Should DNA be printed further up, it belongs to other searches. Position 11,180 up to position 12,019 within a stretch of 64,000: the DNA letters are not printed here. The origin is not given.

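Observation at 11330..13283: Low-GC two-gene cassette: ABC/OLD-type ATPase plus small PD-(D/E)xK-like protein (candidate uncharacterised defence system)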

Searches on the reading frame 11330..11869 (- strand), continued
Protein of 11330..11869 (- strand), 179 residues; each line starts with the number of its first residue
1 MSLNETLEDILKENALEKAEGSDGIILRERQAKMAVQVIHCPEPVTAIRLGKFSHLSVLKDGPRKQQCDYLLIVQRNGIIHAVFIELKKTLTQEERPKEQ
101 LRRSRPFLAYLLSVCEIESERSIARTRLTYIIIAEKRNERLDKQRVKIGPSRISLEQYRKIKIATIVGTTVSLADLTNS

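Call 69: search_protein_families(library=padloc, alignment_id=A5, max_evalue=1e-10)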
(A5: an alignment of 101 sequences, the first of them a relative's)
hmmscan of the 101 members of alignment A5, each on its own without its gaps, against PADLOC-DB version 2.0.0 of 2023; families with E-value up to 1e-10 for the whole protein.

A. member 1, L001:3994-5583:+ (529 aa): 0 families

B. families by the number of members that match (of 101 scanned): 123 families (the first 25 are shown)
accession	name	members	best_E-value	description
PDLC03632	MTase_III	6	2.8e-199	Type III methyltransferase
PDLC03387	MTase_II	6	2.8e-30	Type II methyltransferase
PDLC03300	MTase_II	6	4e-27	Type II methyltransferase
PDLC03371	MTase_II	6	2.8e-25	Type II methyltransferase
PDLC03299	MTase_II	6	3.5e-22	Type II methyltransferase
PDLC03216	MTase_II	6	6e-18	Type II methyltransferase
PDLC03738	oMTase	6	2.8e-17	orphan methyltransferase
PDLC03636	MTase_III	5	5.8e-42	Type III methyltransferase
PDLC03354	MTase_II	5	6.2e-41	Type II methyltransferase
PDLC03644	MTase_III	5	3.2e-35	Type III methyltransferase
PDLC03634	MTase_III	5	4.1e-32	Type III methyltransferase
PDLC03635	MTase_III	5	2.4e-31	Type III methyltransferase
PDLC03633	MTase_III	5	6.8e-30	Type III methyltransferase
PDLC03638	MTase_III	5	3.3e-27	Type III methyltransferase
PDLC03339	MTase_II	5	5e-27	Type II methyltransferase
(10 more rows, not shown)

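Call 84: search_protein_representatives(alignment_id=A1)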
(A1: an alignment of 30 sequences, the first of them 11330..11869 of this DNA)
Query: 30 sequences, 181 profile positions. Proteins with E-value up to 0.001 (for the whole library): 788; up to 1e-10: 342; up to 1e-30: 141. The best 150 are listed.
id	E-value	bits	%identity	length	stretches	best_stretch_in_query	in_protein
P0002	4.2e-67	241.5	-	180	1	1-180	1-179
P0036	2.7e-65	235.6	-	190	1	1-180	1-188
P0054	1.8e-63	229.7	-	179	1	1-180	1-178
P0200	3.7e-62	225.4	-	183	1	1-179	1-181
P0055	7.6e-61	221.1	-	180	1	1-180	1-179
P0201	1.7e-60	220.0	-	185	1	2-179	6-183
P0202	5.5e-60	218.3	-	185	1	2-180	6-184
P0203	8.9e-60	217.6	-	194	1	1-180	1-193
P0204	9.7e-60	217.5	-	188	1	1-180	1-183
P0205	2.1e-59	216.4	-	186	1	3-179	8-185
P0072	7.4e-59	214.6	-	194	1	2-180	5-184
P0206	2.0e-54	200.2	-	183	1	1-179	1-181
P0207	4.6e-54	199.0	-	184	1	1-177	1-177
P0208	8.4e-54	198.2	-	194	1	1-180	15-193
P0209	8.4e-54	198.2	-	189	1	2-180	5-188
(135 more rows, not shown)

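Call 85: find_encoding_contigs(protein=P0001, flank=4000, max_places=4)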
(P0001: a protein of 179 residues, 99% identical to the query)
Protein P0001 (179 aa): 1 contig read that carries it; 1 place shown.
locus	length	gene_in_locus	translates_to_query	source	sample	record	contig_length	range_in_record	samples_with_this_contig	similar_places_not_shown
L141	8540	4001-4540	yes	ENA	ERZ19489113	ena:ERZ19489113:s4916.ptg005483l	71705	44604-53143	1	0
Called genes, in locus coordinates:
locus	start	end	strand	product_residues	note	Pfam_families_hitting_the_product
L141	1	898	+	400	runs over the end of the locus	PF01408:GFO_IDH_MocA, PF21252:Glyco_hydro_109_C (faint), PF22725:GFO_IDH_MocA_C3 (weak)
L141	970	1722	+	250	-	-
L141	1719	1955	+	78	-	-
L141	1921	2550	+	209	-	PF01261:AP_endonuc_2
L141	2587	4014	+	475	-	PF13175:AAA_15 (weak), PF13304:AAA_21 (weak), PF13175:AAA_15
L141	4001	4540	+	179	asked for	-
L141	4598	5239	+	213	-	PF01712:dNK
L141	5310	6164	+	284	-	PF02548:Pantoate_transf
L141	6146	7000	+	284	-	PF02569:Pantoate_ligase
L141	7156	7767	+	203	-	PF00081:Sod_Fe_N, PF02777:Sod_Fe_C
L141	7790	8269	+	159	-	PF00578:AhpC-TSA, PF08534:Redoxin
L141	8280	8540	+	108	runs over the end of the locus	PF01521:Fe-S_biosyn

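Call 94: fold_search(model_id=the predicted structure, library=viral)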
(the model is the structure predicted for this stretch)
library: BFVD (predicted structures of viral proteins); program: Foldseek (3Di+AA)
matches with E <= 10: 718; with E <= 0.001: 0
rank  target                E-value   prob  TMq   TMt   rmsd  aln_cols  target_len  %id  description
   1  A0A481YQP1            2.7e-03  0.80  0.27  0.21  15.4       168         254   13  Uncharacterized protein [Marseillevirus LCMAC101]
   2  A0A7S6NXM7            3.4e-03  0.57  0.24  0.23  14.5       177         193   12  Uncharacterized protein [Bathycoccus sp. RCC716 virus 1]
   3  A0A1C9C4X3            5.3e-03  0.69  0.24  0.10  11.1       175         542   12  Uncharacterized protein [Heterosigma akashiwo virus 01]
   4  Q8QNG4                6.1e-03  0.69  0.21  0.09  13.1       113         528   12  EsV-1-115 [Ectocarpus siliculosus virus 1 (isolate New Zealand/Kaikoura/1988)]
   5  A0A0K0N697            6.9e-03  0.69  0.25  0.13  14.6       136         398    8  PD-(D/E)XK endonuclease-like domain-containing protein [Tsukamurella phage TIN4]
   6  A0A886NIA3            1.1e-02  0.89  0.25  0.16   5.5       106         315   12  (no name in the UniProt tables at hand)
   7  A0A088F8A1            1.2e-02  0.54  0.22  0.26  15.8       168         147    9  (no name in the UniProt tables at hand)
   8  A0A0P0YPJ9            3.1e-02  0.85  0.28  0.11   6.1        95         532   19  (no name in the UniProt tables at hand)
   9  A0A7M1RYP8            3.1e-02  0.14  0.22  0.12  15.7       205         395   13  PD-(D/E)XK endonuclease-like domain-containing protein [uncultured phage cr126_1]
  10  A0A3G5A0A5            3.1e-02  0.12  0.16  0.10  15.1       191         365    9  Uncharacterized protein [Gaeavirus sp.]
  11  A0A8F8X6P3            3.3e-02  0.69  0.28  0.15   7.9       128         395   12  (no name in the UniProt tables at hand)
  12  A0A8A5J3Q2            3.3e-02  0.18  0.20  0.10  16.5       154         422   10  (no name in the UniProt tables at hand)
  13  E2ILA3                3.8e-02  0.33  0.26  0.21  13.3       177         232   14  (no name in the UniProt tables at hand)
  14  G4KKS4                3.8e-02  0.08  0.14  0.10  19.8       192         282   10  (no name in the UniProt tables at hand)
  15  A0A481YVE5            4.0e-02  0.66  0.25  0.23   7.1        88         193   17  Uncharacterized protein [Marseillevirus LCMAC102]
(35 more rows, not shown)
